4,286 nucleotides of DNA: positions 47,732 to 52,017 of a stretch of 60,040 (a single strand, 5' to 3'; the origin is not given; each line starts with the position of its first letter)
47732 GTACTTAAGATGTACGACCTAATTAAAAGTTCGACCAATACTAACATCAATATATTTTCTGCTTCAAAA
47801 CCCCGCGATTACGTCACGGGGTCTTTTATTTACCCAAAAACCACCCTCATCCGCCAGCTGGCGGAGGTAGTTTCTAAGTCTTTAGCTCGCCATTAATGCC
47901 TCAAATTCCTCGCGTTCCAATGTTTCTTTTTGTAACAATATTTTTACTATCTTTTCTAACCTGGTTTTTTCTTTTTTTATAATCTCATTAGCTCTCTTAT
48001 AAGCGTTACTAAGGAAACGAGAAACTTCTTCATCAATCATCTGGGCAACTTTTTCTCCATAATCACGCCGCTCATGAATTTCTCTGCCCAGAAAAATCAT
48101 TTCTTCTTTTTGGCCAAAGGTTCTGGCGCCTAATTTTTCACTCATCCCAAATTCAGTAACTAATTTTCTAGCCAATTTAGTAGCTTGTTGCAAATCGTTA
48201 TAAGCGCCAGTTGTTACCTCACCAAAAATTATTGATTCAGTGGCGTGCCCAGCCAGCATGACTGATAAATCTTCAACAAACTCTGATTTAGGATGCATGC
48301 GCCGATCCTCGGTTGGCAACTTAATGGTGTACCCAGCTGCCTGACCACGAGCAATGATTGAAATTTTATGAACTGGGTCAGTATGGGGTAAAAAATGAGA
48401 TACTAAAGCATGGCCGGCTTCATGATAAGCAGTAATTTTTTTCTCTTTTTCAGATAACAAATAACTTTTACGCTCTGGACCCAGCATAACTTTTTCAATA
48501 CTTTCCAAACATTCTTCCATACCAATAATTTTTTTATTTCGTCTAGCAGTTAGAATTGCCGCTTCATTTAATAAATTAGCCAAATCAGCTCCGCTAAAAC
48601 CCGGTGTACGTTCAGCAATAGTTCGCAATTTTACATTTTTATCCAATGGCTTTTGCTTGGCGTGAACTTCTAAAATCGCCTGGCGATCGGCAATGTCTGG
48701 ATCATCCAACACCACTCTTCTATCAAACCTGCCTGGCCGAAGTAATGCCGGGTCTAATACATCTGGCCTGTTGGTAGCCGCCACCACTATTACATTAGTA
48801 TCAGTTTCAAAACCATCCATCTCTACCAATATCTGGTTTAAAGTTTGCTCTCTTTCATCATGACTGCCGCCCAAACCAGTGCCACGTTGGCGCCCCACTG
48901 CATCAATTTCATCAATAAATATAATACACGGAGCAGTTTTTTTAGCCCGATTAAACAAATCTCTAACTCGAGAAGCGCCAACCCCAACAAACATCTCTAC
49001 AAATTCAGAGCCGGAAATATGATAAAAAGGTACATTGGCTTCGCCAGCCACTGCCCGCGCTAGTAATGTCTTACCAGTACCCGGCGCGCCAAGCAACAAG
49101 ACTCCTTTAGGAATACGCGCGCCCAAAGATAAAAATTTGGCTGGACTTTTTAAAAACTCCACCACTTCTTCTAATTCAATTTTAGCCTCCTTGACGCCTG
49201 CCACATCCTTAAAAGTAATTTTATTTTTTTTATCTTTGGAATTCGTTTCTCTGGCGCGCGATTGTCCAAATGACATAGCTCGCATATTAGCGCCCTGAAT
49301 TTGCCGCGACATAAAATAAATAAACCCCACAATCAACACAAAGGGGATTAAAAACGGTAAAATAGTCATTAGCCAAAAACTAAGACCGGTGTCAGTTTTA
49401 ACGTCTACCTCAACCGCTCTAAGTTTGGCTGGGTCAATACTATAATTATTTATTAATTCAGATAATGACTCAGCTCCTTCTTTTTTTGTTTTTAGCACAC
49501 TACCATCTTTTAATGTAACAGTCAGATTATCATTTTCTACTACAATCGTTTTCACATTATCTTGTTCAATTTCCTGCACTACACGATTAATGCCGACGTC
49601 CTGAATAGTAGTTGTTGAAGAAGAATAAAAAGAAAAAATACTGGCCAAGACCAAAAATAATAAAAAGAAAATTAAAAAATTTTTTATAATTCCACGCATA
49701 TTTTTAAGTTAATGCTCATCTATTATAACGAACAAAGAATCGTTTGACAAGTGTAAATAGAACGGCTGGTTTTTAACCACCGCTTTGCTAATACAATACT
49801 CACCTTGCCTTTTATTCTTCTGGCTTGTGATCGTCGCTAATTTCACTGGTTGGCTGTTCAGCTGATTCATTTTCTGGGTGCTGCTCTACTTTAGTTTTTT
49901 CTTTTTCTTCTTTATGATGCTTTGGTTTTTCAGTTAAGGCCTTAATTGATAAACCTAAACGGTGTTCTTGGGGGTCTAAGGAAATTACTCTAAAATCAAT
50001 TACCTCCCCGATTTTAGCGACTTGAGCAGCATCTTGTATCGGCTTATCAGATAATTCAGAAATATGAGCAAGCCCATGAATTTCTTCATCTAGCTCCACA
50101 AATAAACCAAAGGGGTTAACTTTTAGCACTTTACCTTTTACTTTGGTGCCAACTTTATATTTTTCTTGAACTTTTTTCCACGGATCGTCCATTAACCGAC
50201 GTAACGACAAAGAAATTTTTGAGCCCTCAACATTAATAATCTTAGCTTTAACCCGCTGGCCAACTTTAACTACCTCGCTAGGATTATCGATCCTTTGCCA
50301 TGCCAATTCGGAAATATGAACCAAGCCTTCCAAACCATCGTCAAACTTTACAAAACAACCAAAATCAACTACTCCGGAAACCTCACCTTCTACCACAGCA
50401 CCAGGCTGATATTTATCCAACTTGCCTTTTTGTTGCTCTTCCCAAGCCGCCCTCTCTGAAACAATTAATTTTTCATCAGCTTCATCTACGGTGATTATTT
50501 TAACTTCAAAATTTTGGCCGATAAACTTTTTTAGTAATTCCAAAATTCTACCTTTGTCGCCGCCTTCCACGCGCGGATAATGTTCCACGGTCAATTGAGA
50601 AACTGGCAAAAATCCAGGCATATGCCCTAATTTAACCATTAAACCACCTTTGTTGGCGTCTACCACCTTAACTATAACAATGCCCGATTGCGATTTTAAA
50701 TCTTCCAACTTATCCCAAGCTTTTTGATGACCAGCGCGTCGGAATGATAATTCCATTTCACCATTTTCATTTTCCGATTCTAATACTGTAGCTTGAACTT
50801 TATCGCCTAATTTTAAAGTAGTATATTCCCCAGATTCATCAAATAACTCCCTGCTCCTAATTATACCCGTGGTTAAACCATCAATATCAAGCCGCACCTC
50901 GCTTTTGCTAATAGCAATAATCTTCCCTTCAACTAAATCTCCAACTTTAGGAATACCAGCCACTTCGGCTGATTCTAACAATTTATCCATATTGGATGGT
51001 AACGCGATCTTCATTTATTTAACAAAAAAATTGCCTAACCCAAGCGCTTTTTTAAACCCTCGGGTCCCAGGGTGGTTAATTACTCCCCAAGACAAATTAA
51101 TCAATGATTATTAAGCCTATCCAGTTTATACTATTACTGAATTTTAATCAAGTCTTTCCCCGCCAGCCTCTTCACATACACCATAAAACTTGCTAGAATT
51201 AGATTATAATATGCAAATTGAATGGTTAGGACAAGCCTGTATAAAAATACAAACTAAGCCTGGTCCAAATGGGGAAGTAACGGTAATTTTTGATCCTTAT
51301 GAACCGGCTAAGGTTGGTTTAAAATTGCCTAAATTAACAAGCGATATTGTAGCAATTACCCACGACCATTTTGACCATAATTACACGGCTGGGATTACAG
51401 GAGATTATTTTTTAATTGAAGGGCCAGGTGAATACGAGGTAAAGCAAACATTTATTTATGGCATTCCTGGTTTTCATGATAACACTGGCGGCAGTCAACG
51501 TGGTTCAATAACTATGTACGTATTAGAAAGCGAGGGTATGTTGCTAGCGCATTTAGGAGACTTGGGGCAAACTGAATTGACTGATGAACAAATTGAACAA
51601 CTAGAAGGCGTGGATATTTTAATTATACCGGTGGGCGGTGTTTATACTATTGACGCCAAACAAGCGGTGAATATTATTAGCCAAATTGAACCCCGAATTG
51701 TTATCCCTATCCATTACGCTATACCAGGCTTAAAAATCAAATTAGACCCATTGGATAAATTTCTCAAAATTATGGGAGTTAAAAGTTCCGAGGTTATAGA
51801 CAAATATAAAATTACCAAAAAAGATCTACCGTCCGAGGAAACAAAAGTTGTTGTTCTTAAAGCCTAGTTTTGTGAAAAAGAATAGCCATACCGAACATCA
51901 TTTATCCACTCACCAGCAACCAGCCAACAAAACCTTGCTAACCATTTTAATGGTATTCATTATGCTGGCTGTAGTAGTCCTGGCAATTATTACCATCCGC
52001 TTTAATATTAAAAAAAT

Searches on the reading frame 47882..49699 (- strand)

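Call 88: search_protein_families(library=pfam, proteins=[window:47882-49699:-], max_evalue=0.0001)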
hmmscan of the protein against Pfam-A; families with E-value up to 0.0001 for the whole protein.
window:47882-49699:- (605 aa): 5 families
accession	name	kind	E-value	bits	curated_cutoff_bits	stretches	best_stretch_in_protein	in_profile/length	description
PF01434.24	Peptidase_M41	-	7.5e-68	228.6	29.9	1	415-601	3-190/191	Peptidase family M41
PF00004.35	AAA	-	9.3e-46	156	21.2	1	200-331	1-129/131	ATPase family associated with various cellular activities (AAA)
PF17862.7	AAA_lid_3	-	3.6e-13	49.2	27.2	1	355-397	1-43/45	AAA+ lid domain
PF06480.20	FtsH_ext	-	6.2e-09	36.4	25.5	1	9-72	2-72/103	FtsH Extracellular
PF07728.20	AAA_5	-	7.6e-06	26.4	22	1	199-321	1-137/139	AAA domain (dynein-related subfamily)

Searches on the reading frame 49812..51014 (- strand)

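Call 88: search_protein_families(library=pfam, proteins=[window:49812-51014:-], max_evalue=0.0001)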
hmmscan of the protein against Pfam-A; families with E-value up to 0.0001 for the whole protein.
window:49812-51014:- (400 aa): 5 families
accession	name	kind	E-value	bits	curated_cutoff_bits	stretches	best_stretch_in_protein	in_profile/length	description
PF00575.29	S1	-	8.5e-53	177.1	22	4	201-271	1-73/74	S1 RNA binding domain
PF23459.1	S1_RRP5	-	1.7e-17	64.2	27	2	202-270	1-69/72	RRP5 S1 domain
PF21710.3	Spt6_S1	-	1.7e-08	35.1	27.5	0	202-271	14-84/91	Spt6, S1/OB domain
PF21543.3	CvfB_2nd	-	9.9e-08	32.3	27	0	290-358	15-75/76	Virulence regulatory factor CvfB, second domain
PF24685.1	OB_RRP5_4th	-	1e-06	29.1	31.5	0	302-346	24-71/92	RRP5 OB-fold domain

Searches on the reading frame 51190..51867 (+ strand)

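Call 88: search_protein_families(library=pfam, proteins=[window:51190-51867:+], max_evalue=0.0001)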
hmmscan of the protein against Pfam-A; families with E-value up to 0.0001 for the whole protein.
window:51190-51867:+ (225 aa): 2 families
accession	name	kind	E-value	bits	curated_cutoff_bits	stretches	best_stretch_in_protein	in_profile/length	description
PF13483.12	Lactamase_B_3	-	2.1e-43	148.5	24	1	9-175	1-160/160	Beta-lactamase superfamily domain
PF12706.13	Lactamase_B_2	-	2.6e-12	47.2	27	1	95-176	113-200/200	Beta-lactamase superfamily domain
